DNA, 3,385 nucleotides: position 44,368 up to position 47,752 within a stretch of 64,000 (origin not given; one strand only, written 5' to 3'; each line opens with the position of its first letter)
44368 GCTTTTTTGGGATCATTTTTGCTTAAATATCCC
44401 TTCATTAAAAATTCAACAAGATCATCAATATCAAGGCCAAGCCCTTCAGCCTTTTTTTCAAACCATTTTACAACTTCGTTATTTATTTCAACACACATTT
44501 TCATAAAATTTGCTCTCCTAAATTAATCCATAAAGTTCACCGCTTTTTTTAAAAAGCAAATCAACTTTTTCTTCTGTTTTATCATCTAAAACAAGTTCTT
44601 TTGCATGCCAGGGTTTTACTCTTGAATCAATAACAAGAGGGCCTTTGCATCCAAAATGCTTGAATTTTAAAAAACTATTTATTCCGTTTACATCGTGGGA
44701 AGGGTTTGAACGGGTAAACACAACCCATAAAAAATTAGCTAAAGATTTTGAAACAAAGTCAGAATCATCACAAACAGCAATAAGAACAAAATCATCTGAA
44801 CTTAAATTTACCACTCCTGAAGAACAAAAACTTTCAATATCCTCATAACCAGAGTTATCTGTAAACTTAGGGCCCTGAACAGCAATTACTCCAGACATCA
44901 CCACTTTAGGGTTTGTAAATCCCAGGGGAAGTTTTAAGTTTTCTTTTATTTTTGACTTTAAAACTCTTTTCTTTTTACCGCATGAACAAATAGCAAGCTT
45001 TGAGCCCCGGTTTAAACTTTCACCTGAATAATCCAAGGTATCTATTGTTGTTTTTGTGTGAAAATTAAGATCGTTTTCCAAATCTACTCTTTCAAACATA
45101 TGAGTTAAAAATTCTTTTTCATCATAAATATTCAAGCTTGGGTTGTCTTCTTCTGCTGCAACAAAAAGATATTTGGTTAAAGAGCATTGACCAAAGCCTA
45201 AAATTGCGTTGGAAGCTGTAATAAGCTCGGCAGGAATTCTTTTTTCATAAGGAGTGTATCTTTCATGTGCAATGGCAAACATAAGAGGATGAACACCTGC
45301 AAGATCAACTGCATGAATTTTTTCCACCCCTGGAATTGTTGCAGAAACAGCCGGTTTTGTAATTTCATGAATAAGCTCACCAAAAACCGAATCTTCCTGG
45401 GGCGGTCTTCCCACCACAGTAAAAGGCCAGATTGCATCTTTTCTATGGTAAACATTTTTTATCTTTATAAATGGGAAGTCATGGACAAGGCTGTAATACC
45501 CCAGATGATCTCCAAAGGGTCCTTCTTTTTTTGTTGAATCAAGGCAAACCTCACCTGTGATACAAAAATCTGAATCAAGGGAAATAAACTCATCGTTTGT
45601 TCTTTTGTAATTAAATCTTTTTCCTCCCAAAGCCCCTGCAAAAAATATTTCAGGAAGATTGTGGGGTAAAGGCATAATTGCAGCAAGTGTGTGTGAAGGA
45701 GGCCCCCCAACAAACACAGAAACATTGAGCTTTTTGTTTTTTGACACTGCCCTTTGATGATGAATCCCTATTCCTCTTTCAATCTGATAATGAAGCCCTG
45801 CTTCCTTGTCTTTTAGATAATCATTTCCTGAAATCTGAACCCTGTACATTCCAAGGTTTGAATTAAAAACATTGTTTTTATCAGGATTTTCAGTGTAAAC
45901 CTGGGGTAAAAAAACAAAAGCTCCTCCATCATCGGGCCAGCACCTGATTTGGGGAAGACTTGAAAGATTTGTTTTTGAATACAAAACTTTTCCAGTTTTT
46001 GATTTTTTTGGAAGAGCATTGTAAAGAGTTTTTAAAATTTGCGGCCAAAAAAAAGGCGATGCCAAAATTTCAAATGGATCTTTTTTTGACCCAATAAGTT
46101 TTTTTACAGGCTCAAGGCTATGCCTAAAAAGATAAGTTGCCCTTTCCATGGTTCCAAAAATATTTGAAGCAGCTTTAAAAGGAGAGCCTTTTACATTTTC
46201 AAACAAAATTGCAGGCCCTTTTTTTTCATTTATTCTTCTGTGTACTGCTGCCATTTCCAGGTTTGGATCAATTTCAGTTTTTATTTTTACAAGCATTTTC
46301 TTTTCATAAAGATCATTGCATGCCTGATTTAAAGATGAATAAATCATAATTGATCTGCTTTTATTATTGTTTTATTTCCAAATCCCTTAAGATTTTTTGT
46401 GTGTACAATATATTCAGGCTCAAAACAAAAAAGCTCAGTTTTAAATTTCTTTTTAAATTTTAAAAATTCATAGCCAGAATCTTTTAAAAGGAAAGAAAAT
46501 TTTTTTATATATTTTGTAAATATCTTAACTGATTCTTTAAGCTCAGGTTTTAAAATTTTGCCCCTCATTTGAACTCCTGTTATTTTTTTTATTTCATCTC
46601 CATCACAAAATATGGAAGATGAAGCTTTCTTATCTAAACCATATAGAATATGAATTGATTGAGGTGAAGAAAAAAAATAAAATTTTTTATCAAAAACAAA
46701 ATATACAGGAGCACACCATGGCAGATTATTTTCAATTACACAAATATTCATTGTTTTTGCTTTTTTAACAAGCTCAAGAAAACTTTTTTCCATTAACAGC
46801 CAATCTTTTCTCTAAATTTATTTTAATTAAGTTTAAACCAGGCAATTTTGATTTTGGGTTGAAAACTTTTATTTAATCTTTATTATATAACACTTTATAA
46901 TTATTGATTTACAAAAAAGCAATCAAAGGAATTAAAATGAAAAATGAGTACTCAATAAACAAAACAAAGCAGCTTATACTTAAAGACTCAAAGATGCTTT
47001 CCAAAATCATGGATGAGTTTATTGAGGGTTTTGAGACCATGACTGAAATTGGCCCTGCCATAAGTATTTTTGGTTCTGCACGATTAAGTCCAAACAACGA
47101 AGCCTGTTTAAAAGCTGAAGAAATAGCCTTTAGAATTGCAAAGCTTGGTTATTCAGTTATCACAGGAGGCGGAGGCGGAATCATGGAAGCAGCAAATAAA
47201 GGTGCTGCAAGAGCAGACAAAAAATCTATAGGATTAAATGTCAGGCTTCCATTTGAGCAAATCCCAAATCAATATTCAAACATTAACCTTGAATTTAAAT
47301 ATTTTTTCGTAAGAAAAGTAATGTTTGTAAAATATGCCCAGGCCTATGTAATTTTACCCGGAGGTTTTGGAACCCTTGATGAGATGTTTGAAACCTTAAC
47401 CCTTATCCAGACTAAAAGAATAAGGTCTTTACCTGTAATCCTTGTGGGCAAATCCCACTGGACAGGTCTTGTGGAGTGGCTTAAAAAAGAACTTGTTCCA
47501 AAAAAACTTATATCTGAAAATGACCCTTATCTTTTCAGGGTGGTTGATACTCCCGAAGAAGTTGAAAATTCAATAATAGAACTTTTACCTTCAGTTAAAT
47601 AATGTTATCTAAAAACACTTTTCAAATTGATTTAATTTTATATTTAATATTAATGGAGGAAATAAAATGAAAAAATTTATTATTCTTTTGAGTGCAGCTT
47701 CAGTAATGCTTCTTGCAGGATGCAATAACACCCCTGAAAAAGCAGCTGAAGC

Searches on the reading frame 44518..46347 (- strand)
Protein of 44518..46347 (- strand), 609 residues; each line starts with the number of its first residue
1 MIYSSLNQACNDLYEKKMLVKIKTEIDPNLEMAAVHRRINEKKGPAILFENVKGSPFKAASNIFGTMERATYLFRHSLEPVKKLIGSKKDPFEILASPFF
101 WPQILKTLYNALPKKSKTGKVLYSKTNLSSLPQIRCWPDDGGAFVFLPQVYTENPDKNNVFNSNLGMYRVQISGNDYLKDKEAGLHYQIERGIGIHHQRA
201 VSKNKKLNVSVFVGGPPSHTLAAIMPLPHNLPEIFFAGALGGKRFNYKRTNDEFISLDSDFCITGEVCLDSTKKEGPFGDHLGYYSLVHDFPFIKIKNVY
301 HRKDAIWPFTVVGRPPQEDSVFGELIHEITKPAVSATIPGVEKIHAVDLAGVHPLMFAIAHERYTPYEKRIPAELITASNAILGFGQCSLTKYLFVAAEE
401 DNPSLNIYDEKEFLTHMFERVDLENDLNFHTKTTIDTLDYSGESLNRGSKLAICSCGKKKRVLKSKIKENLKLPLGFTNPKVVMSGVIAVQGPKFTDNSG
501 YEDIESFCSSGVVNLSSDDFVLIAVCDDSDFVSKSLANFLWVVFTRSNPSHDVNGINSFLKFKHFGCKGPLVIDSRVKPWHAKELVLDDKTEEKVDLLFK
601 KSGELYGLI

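Call 56: search_protein_families(library=pfam, proteins=[window:44518-46347:-], max_evalue=0.0001)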
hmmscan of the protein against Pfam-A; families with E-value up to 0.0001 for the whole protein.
window:44518-46347:- (609 aa): 3 families
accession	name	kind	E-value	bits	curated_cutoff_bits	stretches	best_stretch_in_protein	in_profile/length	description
PF01977.22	UbiD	-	1.3e-58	198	23.3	1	123-315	18-206/206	3-octaprenyl-4-hydroxybenzoate carboxy-lyase Rift-related domain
PF20696.2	UbiD_C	-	2.9e-25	89.2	24.2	1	321-453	2-125/127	3-octaprenyl-4-hydroxybenzoate carboxy-lyase C-terminal domain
PF20695.2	UbiD_N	-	2.7e-20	72.7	24.3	1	12-84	3-74/78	3-octaprenyl-4-hydroxybenzoate carboxy-lyase N-terminal domain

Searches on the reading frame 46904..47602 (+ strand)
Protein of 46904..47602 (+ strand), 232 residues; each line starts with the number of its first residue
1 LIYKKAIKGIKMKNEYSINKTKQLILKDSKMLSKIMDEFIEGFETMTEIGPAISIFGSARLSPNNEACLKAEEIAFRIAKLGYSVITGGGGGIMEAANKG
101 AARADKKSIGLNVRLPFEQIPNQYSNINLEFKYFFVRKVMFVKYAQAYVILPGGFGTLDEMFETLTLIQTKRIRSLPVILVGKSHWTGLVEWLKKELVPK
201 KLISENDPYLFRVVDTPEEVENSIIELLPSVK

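Call 56: search_protein_families(library=pfam, proteins=[window:46904-47602:+], max_evalue=0.0001)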
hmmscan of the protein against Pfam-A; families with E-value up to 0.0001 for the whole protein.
window:46904-47602:+ (232 aa): 2 families
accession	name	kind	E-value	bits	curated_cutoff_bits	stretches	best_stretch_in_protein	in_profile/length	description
PF03641.19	Lysine_decarbox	-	6.3e-34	117.4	27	1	94-221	1-128/131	Possible lysine decarboxylase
PF18306.6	LDcluster4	-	1e-14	54.9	26.3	1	52-173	3-120/151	SLOG cluster4 family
